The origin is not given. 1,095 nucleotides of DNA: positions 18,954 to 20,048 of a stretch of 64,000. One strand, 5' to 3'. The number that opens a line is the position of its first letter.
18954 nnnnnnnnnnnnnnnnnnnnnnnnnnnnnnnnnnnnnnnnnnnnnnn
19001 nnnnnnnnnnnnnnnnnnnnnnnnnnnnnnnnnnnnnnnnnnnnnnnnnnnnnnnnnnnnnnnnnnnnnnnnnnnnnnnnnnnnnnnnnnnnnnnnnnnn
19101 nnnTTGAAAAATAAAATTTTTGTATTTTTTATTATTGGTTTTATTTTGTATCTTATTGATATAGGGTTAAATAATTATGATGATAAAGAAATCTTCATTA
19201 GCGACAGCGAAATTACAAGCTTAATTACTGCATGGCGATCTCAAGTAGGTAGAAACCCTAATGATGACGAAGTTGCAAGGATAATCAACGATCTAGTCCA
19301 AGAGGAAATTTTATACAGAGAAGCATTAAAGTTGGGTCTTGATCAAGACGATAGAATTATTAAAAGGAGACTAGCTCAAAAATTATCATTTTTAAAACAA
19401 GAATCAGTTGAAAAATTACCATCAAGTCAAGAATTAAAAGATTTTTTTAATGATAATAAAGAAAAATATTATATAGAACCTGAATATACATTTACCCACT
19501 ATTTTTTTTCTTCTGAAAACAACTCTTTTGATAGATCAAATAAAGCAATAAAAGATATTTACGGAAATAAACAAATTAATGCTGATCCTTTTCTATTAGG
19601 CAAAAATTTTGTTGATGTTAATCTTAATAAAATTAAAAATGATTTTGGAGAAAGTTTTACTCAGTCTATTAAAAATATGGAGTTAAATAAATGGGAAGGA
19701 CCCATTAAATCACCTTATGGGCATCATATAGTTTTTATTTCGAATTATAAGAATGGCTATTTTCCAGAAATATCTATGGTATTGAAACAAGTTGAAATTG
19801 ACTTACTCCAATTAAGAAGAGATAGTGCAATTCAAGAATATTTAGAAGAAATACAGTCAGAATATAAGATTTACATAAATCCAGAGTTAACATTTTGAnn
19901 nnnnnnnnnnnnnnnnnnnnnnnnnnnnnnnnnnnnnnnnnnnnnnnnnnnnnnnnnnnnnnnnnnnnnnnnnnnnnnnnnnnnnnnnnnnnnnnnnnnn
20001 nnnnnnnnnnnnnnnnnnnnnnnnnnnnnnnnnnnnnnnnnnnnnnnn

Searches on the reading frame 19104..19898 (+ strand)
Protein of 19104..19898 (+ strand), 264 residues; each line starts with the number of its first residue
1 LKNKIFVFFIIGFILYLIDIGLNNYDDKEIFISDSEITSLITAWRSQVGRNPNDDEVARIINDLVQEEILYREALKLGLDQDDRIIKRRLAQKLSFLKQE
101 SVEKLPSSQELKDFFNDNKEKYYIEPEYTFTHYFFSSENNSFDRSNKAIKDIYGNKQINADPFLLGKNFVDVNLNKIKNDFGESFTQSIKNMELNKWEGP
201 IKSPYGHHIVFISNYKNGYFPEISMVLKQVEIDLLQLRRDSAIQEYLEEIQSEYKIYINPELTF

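Call 3: search_protein_families(library=pfam, proteins=[window:19104-19898:+], max_evalue=0.01)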
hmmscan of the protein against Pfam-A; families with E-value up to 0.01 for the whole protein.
window:19104-19898:+ (264 aa): 1 family
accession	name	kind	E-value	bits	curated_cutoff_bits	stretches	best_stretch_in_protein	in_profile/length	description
PF13145.12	Rotamase_2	-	3.6e-11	44.4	27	1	106-223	1-116/121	PPIC-type PPIASE domain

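Call 4: search_protein_families(library=ncbifam, proteins=[window:19104-19898:+], max_evalue=0.01)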
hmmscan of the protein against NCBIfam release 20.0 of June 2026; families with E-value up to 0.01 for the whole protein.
window:19104-19898:+ (264 aa): 2 families
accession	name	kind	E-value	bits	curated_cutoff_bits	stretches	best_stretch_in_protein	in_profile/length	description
NF000809.0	PRK00059.1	equivalog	3.8e-09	36.4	303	1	109-258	177-330/336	peptidylprolyl isomerase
TIGR04142.1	PCisTranLspir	hypoth_equivalog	0.0019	17.2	250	1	102-162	126-185/316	putative peptidyl-prolyl cis-trans isomerase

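Call 16: search_solved_structures(query=window:19104-19898:+, max_evalue=1)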
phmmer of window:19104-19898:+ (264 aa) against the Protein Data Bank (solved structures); distinct sequences matched with E-value up to 1: 12.
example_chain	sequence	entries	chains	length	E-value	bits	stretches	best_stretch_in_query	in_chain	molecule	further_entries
5ez1_A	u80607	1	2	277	0.0018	21.3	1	87-259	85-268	Putative peptidyl-prolyl cis-trans isomerase HP_0175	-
6bhf_A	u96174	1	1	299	0.0026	20.7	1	87-259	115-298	Putative peptidyl-prolyl cis-trans isomerase HP_0175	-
4wo7_A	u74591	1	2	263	0.006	19.5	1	180-257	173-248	Foldase protein PrsA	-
3rfw_A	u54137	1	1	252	0.012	18.5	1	32-174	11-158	Cell-binding factor 2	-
3nrk_A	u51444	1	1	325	0.091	15.7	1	103-163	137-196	LIC12922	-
5ug1_A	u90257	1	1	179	0.13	15.1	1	144-229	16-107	Acyltransferase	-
5ufy_A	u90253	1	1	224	0.19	14.6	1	144-229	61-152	Acyltransferase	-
7m8q_C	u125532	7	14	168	0.46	13.4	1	39-106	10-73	Methane monooxygenase gamma chain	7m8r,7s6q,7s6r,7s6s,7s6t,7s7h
6vk4_C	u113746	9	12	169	0.46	13.4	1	39-106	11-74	Methane monooxygenase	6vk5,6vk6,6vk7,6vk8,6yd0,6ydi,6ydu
1mhy_G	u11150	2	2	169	0.47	13.3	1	39-106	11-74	METHANE MONOOXYGENASE HYDROXYLASE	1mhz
3tbk_A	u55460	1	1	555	0.76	12.6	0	68-131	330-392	RIG-I Helicase Domain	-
5ume_A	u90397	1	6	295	0.82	12.5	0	123-240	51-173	5,10-methylenetetrahydrofolate reductase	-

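Call 34: search_protein_families(library=pfam, proteins=[window:19170-19895:+], max_evalue=10)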
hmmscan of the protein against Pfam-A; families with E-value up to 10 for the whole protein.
seq(242 aa): 4 families
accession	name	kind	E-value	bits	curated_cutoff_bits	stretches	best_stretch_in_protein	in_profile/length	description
PF13145.12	Rotamase_2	-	3e-11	44.6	27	1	84-201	1-116/121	PPIC-type PPIASE domain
PF13616.12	Rotamase_3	-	0.028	15.4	22.5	1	156-191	78-113/116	PPIC-type PPIASE domain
PF13624.11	SurA_N_3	-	0.031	14.6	27.2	1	37-79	86-128/162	SurA-like N-terminal domain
PF13623.11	SurA_N_2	-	0.055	13.8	28.5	1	24-71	69-122/145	SurA-like N-terminal domain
